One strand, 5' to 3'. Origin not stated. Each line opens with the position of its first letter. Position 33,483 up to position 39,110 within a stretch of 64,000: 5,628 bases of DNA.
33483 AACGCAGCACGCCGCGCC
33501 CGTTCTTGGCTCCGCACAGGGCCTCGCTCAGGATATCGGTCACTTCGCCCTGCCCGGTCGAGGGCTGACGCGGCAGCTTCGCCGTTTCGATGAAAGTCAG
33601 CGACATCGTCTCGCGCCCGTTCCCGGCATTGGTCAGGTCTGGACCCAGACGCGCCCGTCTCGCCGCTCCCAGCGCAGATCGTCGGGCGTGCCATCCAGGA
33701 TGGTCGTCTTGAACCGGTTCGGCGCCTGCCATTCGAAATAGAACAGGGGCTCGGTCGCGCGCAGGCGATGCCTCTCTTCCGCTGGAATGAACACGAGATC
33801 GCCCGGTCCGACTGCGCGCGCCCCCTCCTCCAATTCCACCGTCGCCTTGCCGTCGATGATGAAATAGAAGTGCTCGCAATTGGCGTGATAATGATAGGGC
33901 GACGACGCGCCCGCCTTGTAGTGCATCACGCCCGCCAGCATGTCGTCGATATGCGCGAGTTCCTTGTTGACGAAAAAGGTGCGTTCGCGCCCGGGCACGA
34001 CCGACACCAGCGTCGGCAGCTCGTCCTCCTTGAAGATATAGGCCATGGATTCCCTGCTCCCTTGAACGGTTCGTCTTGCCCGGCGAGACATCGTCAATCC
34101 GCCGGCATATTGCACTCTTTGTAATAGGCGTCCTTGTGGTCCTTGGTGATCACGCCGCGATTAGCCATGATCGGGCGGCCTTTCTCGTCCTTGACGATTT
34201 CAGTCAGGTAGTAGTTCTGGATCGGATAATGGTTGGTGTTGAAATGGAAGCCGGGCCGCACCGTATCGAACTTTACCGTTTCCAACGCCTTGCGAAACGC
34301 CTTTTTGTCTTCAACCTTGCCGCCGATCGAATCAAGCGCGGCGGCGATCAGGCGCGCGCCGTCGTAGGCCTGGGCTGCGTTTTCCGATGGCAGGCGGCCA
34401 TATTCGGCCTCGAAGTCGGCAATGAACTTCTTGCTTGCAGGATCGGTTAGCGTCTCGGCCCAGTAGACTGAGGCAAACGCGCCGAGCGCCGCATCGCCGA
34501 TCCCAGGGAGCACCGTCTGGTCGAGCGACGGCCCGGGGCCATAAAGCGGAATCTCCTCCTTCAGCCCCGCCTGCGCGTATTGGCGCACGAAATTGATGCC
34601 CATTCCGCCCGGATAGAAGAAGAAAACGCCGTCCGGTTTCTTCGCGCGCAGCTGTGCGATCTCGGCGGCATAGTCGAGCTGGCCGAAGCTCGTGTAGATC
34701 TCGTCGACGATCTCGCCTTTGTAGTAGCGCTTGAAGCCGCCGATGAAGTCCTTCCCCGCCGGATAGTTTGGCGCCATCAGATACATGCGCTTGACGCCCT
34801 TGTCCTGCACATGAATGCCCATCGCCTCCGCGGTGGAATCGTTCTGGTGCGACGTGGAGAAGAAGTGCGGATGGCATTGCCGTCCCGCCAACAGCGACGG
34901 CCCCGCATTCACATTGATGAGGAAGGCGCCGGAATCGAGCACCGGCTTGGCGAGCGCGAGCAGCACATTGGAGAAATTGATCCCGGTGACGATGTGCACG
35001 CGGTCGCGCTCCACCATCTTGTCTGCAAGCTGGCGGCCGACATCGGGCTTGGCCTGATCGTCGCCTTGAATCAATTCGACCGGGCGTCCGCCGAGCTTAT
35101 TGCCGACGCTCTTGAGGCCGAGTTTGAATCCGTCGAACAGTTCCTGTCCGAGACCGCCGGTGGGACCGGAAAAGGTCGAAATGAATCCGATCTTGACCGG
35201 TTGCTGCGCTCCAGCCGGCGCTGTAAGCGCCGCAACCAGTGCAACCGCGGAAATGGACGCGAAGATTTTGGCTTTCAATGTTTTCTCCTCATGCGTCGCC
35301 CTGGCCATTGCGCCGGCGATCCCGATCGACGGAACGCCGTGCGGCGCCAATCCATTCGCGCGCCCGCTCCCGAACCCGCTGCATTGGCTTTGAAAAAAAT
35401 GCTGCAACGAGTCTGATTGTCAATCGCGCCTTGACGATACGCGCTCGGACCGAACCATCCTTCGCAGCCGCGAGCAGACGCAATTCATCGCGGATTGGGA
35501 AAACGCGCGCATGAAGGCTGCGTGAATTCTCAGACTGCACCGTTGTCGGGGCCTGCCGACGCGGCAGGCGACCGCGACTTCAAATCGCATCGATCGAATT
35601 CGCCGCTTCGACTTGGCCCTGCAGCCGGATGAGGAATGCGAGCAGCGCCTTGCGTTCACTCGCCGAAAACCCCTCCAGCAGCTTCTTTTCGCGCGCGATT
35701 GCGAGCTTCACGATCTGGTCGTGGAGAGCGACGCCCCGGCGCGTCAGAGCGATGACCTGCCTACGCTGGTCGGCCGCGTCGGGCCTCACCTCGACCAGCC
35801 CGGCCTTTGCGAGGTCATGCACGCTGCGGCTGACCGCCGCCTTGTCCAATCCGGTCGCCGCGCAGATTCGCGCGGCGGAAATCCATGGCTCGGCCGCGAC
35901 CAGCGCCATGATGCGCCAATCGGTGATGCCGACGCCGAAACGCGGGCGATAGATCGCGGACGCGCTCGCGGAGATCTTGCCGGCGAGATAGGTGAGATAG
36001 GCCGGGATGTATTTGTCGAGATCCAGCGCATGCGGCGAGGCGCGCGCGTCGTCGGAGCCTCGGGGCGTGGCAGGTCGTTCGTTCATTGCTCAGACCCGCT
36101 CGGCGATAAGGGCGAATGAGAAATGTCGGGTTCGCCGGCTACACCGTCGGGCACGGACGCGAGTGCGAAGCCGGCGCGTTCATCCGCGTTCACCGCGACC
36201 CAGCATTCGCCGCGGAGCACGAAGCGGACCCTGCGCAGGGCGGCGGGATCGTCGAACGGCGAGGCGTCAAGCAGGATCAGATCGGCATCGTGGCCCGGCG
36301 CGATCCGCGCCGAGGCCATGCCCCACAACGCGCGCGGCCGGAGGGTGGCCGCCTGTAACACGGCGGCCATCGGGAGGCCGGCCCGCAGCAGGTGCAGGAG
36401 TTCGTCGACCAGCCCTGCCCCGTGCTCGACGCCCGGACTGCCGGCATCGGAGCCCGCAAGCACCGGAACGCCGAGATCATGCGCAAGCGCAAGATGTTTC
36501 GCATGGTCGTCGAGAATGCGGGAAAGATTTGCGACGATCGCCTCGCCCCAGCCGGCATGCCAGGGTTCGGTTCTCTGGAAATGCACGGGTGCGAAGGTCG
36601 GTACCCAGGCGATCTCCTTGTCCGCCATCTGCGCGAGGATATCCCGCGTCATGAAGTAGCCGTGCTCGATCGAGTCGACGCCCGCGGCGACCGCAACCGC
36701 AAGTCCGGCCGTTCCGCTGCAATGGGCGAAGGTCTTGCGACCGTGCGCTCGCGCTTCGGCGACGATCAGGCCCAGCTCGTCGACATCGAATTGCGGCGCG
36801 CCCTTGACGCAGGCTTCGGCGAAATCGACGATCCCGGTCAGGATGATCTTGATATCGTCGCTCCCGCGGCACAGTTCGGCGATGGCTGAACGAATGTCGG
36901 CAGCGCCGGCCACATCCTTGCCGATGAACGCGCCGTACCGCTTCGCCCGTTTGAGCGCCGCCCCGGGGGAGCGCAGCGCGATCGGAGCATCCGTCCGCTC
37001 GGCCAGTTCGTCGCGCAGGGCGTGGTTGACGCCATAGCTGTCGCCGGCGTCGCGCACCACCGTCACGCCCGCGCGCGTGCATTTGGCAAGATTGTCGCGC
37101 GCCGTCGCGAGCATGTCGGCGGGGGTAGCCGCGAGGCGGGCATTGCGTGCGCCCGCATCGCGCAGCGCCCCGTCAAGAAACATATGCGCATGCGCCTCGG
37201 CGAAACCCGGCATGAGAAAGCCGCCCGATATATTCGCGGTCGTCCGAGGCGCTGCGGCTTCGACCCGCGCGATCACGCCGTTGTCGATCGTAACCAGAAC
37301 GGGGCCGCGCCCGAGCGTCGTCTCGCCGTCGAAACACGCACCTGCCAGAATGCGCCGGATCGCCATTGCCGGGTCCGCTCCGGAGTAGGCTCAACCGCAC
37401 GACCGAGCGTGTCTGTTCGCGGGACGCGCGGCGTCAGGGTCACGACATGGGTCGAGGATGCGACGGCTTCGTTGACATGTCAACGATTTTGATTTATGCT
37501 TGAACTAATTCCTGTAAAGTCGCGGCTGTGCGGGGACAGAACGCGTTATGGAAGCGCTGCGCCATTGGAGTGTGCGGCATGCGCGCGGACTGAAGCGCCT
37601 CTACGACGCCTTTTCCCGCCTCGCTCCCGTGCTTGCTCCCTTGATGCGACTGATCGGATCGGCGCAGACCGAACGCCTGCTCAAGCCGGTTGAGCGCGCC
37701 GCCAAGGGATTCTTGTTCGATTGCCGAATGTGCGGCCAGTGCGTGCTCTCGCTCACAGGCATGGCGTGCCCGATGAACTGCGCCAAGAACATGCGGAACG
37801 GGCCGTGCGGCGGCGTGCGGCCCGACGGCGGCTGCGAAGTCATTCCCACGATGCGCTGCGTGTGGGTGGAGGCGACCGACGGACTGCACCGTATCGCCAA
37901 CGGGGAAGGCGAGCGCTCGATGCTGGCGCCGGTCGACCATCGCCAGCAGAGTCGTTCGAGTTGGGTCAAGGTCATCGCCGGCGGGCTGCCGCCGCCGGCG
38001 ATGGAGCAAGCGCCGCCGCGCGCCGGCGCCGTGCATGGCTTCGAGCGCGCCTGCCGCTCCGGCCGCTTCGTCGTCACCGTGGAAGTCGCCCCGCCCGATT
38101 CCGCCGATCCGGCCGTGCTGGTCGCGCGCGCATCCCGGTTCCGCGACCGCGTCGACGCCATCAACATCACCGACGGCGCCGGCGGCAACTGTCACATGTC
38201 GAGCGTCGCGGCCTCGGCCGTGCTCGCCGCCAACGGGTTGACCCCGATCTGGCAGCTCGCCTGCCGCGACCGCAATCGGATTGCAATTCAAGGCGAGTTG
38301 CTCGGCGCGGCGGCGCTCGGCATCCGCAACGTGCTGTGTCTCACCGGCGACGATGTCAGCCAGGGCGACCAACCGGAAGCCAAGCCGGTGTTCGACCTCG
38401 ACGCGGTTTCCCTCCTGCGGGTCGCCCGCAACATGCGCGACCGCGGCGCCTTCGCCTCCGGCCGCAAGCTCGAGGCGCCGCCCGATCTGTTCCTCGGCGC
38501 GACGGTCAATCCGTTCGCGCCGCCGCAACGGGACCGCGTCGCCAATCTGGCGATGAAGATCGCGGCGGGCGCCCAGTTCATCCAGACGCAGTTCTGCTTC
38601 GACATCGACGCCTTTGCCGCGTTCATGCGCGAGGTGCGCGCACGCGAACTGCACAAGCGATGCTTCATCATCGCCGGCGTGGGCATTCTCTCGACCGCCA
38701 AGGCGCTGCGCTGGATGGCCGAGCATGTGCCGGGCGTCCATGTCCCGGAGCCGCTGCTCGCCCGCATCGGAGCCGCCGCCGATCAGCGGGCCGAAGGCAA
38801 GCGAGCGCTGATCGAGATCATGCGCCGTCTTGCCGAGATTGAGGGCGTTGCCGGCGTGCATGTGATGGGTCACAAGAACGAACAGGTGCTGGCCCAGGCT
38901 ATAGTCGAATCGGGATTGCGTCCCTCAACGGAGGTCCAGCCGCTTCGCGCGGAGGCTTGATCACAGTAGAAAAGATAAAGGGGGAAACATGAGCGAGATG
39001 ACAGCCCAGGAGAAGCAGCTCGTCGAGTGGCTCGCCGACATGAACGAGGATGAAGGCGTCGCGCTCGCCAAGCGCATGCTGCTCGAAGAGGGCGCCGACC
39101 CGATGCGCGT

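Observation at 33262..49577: Anaerobe-type cobalamin-dependent demethylase cluster in an alphaproteobacterium (top candidate)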

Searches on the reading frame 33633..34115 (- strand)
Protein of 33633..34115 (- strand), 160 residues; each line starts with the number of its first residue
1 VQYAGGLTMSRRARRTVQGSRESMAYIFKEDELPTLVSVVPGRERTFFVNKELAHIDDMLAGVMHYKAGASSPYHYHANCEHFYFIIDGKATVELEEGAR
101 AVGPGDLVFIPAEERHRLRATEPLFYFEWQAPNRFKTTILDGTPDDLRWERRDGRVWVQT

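Call 94: search_protein_families(library=pfam, proteins=[window:33633-34115:-], max_evalue=0.1)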
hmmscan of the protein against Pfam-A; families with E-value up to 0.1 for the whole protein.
window:33633-34115:- (160 aa): 12 families
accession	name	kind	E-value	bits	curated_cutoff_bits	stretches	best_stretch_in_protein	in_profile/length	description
PF07883.17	Cupin_2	-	2.3e-14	53.3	27.2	1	63-123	2-63/70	Cupin domain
PF02311.25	AraC_binding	-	1e-06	28.9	21.1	1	71-127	15-72/135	AraC-like ligand binding domain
PF12852.13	Cupin_6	-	1.8e-05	25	26.7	1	61-120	13-76/183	Cupin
PF05899.18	Cupin_3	-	1.8e-05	24.8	23.5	1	81-123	27-69/74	EutQ-like cupin domain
PF12973.13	Cupin_7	-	0.002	18.4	27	1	63-120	37-90/105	ChrR Cupin-like domain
PF21621.3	MPI_cupin_dom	-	0.011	16.1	27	1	84-115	33-64/79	Mannose-6-phosphate isomerase, cupin domain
PF01050.24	MannoseP_isomer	-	0.013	16.1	23.6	1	73-120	44-89/116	Mannose-6-phosphate isomerase C-terminal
PF16867.11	DMSP_lyase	-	0.017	15.3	27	1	60-122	96-157/162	Dimethlysulfonioproprionate lyase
PF06339.18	Ectoine_synth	-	0.025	15.3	27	1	66-124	42-101/127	Ectoine synthase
PF00190.28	Cupin_1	-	0.035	14.1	22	1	63-125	37-108/151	Cupin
PF00027.35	cNMP_binding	-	0.069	13.6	27.5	0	75-108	12-51/89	Cyclic nucleotide-binding domain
PF22143.2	ScpA_C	-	0.097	13.4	27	0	7-54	16-63/91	C5a peptidase, fibronectin type III domain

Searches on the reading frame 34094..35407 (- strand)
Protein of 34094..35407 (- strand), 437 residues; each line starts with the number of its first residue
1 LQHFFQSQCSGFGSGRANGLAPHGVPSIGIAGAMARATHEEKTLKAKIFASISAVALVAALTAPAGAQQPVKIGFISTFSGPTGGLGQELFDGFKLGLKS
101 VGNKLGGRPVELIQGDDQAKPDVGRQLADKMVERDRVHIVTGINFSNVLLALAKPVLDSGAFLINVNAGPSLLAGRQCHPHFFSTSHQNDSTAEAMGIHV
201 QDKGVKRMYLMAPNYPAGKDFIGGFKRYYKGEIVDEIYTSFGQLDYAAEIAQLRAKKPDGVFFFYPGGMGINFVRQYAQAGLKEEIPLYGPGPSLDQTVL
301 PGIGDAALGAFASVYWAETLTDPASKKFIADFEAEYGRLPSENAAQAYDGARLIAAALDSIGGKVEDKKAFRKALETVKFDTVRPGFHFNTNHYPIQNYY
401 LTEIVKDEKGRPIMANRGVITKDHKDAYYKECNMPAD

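Call 4: search_protein_families(library=pfam, proteins=[window:34094-35407:-])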
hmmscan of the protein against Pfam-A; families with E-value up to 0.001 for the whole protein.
window:34094-35407:- (437 aa): 2 families
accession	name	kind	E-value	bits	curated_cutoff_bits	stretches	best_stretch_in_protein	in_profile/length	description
PF13458.12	Peripla_BP_6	-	8.7e-80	269.4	31.7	1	70-408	1-342/343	Periplasmic binding protein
PF13433.12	Peripla_BP_5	-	1.3e-19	71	27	1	71-412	1-344/363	Periplasmic binding protein domain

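Call 34: search_solved_structures(query=window:34094-35407:-, max_evalue=1e-10)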
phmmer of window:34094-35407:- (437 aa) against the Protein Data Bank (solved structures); distinct sequences matched with E-value up to 1e-10: 15.
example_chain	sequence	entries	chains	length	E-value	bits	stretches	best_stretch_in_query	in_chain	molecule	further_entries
4evq_A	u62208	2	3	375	3e-52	181.3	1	67-405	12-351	Putative ABC transporter subunit, substrate-binding component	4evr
4zpj_A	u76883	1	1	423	3e-51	177.9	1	57-401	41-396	Extracellular ligand-binding receptor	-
4ey3_A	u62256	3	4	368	4.4e-45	157.7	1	67-406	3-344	Twin-arginine translocation pathway signal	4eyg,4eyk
4evs_A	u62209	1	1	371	1.1e-33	120.1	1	70-411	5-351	PUTATIVE ABC TRANSPORTER SUBUNIT, SUBSTRATE-BINDING COMPONENT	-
4f06_A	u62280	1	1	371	1.5e-29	106.5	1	70-407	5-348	Extracellular ligand-binding receptor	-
3i09_A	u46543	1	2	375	6.9e-21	77.9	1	70-410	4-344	Periplasmic branched-chain amino acid-binding protein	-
8tg1_A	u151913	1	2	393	1.1e-20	77.3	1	67-384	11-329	Extracellular ligand-binding receptor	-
3n0w_A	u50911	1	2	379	6.6e-19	71.4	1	86-383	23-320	ABC branched chain amino acid family transporter, periplasmic ligand binding protein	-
7s6e_A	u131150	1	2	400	6.9e-18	68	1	110-409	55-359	Urea ABC transporter, periplasmic urea-binding protein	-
8hic_A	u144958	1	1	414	4.9e-15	58.6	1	68-409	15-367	Putative urea ABC transporter, substrate binding protein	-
7s6f_A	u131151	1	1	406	1e-13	54.3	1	69-409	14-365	Putative urea ABC transporter, urea binding protein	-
4gnr_A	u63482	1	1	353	1.6e-13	53.7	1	68-401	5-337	ABC transporter substrate-binding protein-branched chain amino acid transport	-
4mlc_A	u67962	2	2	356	2.7e-13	52.9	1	81-360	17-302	Extracellular ligand-binding receptor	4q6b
4maa_A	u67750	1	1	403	6.5e-13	51.7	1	53-401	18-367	Putative branched-chain amino acid ABC transporter, periplasmic amino acid-binding protein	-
3td9_A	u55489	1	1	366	4.6e-11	45.6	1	69-382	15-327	Branched chain amino acid ABC transporter, periplasmic amino acid-binding protein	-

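Call 36: search_protein_families(library=ncbifam, proteins=[window:34094-35407:-], max_evalue=0.00001)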
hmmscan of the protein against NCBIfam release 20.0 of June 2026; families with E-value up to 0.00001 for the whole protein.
window:34094-35407:- (437 aa): 3 families
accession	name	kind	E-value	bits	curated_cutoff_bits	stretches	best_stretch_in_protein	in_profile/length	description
TIGR03407.1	urea_ABC_UrtA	exception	4.8e-18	65.2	492.75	1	71-420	1-355/361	urea ABC transporter substrate-binding protein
NF011933.0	PRK15404.1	subfamily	7.6e-11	41.7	477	1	54-390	10-345/370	high-affinity branched-chain amino acid ABC transporter substrate-binding protein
TIGR03669.1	urea_ABC_arch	equivalog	5.9e-07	28.8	494.8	1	72-376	2-306/375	urea ABC transporter substrate-binding protein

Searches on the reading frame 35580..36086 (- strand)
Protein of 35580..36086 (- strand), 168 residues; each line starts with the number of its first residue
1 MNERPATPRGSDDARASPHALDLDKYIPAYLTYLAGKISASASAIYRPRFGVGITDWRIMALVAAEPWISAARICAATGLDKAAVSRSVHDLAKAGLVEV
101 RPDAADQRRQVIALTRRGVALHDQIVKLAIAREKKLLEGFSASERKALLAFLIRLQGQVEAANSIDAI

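Call 4: search_protein_families(library=pfam, proteins=[window:35580-36086:-])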
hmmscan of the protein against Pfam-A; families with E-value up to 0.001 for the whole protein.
window:35580-36086:- (168 aa): 6 families
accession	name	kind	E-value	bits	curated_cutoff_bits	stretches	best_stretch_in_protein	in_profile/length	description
PF12802.13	MarR_2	-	5.1e-13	49.4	27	1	51-109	2-61/61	MarR family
PF01047.28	MarR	-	7.9e-07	29.3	24.6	1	55-108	4-57/59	MarR family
PF13463.12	HTH_27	-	3.4e-06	27.7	22.2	1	70-118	20-68/68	Winged helix DNA-binding domain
PF09339.16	HTH_IclR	-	6.4e-05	23.1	22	1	59-101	8-51/52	IclR helix-turn-helix domain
PF13412.12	HTH_24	-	9.5e-05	22.3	21.9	1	55-99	4-48/48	Winged helix-turn-helix DNA-binding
PF13601.12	HTH_34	-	0.00076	20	27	0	59-126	5-73/80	Winged helix DNA-binding domain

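Call 36: search_protein_families(library=ncbifam, proteins=[window:35580-36086:-], max_evalue=0.00001)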
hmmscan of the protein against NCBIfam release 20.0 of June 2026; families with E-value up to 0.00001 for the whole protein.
window:35580-36086:- (168 aa): 7 families
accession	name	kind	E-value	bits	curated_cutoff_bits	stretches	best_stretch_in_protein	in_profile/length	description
NF045593.1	bilirub_TF_BilQ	equivalog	1.1e-09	38.2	125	1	66-156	42-132/135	bilirubin utilization transcriptional regulator BilQ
NF053777.1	Saro0803TransReg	equivalog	4.5e-09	36.1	200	1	59-155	42-138/140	Saro_0803 family transcriptional regulator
TIGR02337.1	HpaR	equivalog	2.4e-08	33.9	121.2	1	54-152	26-126/130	homoprotocatechuate degradation operon regulator HpaR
NF053814.1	teico_TcaR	equivalog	1.1e-07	32.1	170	1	49-147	33-133/151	MarR family transcriptional regulator TcaR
NF053755.1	MsvR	equivalog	6.7e-07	29.2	220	1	59-129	18-87/236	transcriptional factor MsvR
NF038251.1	AdcR_fam_Zn_TF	equivalog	2.7e-06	27.7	175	1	58-158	40-142/143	zinc-dependent MarR family transcriptional regulator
NF002926.0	PRK03573.1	equivalog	7.3e-06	26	120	1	70-157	48-135/144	transcriptional regulator SlyA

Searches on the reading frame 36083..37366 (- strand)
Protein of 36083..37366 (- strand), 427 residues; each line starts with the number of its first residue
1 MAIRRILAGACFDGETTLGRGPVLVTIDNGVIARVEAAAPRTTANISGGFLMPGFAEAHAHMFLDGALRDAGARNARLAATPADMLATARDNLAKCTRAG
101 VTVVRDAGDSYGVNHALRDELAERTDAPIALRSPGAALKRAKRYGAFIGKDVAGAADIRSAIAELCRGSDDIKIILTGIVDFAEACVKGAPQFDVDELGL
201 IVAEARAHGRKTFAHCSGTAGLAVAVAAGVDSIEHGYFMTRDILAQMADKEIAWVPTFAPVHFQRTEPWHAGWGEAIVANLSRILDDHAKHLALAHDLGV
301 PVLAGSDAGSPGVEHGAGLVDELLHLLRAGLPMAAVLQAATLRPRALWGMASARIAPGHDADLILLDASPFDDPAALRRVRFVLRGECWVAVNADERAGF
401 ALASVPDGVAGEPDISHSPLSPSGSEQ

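Call 4: search_protein_families(library=pfam, proteins=[window:36083-37366:-])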
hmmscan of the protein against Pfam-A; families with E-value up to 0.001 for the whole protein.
window:36083-37366:- (427 aa): 2 families
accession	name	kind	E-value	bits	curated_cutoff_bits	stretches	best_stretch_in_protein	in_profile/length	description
PF01979.26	Amidohydro_1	-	1.6e-21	77.4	25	1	50-373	1-321/345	Amidohydrolase family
PF07969.17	Amidohydro_3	-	3.4e-10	40.4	29.7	1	77-376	150-454/472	Amidohydrolase family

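Call 5: search_protein_families(library=ncbifam, proteins=[window:36083-37366:-], max_evalue=0.01)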
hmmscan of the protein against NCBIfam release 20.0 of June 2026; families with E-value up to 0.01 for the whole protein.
window:36083-37366:- (427 aa): 17 families
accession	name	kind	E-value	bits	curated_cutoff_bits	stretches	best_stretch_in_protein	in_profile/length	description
NF051886.1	XaaProDiPepCaul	equivalog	2.2e-31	109.3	500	1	25-386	21-393/398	Xaa-Pro dipeptidase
NF006681.0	PRK09229.1-2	equivalog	2.1e-06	26.8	362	1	23-71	22-70/451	formimidoylglutamate deiminase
NF006689.0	PRK09237.1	equivalog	3.2e-06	26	371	1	22-110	22-95/383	amidohydrolase/deacetylase family metallohydrolase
TIGR02318.1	phosphono_phnM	equivalog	1e-05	24.7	390.55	1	25-63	18-58/376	phosphonate metabolism protein PhnM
NF006841.0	PRK09357.2-2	equivalog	2.1e-05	23.4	640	0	22-63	18-59/421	dihydroorotase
NF002668.0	PRK02382.1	equivalog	3.5e-05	22.7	452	1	270-369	278-373/436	dihydroorotase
TIGR01178.1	ade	equivalog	9.9e-05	21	472.5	0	318-367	262-313/552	adenine deaminase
TIGR02022.1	hutF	equivalog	0.00021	20.2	413.05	0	25-65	21-63/455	formimidoylglutamate deiminase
NF005759.0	PRK07583.1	equivalog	0.00054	18.7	403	0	331-375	360-405/438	cytosine deaminase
TIGR03178.1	allantoinase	equivalog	0.00069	18.5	357.85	0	21-62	16-60/441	allantoinase AllB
NF006684.0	PRK09229.1-5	equivalog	0.0016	17.3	525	0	23-64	19-62/456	formimidoylglutamate deiminase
TIGR00857.1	pyrC_multi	subfamily_domain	0.0037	16.3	279.05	0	25-62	8-48/412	dihydroorotase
NF005748.0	PRK07572.1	subfamily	0.004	16.2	438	0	333-404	342-414/426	cytosine deaminase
NF006682.0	PRK09229.1-3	equivalog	0.005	15.5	637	0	24-93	20-85/454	formimidoylglutamate deiminase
NF005751.0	PRK07575.1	equivalog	0.0053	15.3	529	0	282-369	298-381/440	dihydroorotase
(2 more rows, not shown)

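Call 35: search_solved_structures(query=window:36083-37366:-, max_evalue=0.00001)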
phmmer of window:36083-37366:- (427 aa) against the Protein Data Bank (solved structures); distinct sequences matched with E-value up to 0.00001: 17.
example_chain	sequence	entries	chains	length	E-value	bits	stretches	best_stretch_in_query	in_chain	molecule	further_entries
9l6p_A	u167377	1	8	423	8.1e-32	114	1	156-385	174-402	LlADH-WT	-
9l2t_G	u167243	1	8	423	1.7e-31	112.9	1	156-385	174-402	Amide hydrolase LlADH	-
8ihq_A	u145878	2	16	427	5.1e-29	104.8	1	157-385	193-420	Amidohydrolase family protein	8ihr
9l36_A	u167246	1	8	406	1.4e-28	103.4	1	157-385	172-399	Amidohydrolase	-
8ihs_A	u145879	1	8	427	1.7e-28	103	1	157-385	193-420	Amidohydrolase family protein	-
8j85_A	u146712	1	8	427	2.1e-28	102.7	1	157-385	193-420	Amidohydrolase family protein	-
9kov_A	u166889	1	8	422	1.1e-25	93.8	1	9-385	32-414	trum-mut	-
9l2o_B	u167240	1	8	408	1.4e-25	93.4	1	157-385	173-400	Imidazolonepropionase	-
8yag_A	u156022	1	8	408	1.5e-25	93.4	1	157-385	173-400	Imidazolonepropionase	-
8yak_A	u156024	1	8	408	4.2e-25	91.9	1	157-385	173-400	Imidazolonepropionase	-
2qs8_A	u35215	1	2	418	3.8e-22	82.1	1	6-385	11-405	Xaa-Pro Dipeptidase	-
2p9b_A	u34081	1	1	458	3.6e-21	78.9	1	45-384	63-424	Possible prolidase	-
3be7_A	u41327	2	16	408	6.6e-20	74.7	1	27-385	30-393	Zn-dependent arginine carboxypeptidase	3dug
4c5y_A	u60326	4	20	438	2.4e-15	59.7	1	152-379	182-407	OCHRATOXINASE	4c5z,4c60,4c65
3mkv_A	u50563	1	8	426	3.6e-15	59.2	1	143-372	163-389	PUTATIVE AMIDOHYDROLASE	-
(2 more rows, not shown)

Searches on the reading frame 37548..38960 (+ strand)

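Call 3: search_protein_families(library=pfam, proteins=[window:37548-38960:+])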
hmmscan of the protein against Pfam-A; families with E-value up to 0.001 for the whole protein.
window:37548-38960:+ (470 aa): 2 families
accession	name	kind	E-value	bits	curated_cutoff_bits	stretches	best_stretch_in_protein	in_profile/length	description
PF02219.23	MTHFR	-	1.9e-37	129.6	24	1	166-451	3-282/287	Methylenetetrahydrofolate reductase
PF12225.13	DUF5981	-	9.2e-24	83.4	23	1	41-130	4-93/95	Methylene-tetrahydrofolate reductase C terminal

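Call 5: search_protein_families(library=ncbifam, proteins=[window:37548-38960:+], max_evalue=0.01)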
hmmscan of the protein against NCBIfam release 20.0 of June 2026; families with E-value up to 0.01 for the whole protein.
window:37548-38960:+ (470 aa): 4 families
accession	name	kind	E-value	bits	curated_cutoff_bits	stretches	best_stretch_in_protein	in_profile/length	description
NF006396.0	PRK08645.1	equivalog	2.2e-51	174.7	453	1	161-440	310-586/611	bifunctional homocysteine S-methyltransferase/methylenetetrahydrofolate reductase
TIGR00676.1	fadh2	equivalog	9e-20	71.1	293.7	1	177-443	2-262/275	methylenetetrahydrofolate reductase [NAD(P)H]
TIGR00677.1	fadh2_euk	equivalog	1.9e-16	60.2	310.05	1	193-457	20-277/281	methylenetetrahydrofolate reductase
NF006950.0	PRK09432.1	equivalog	2.4e-06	27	382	1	256-440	108-275/296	methylenetetrahydrofolate reductase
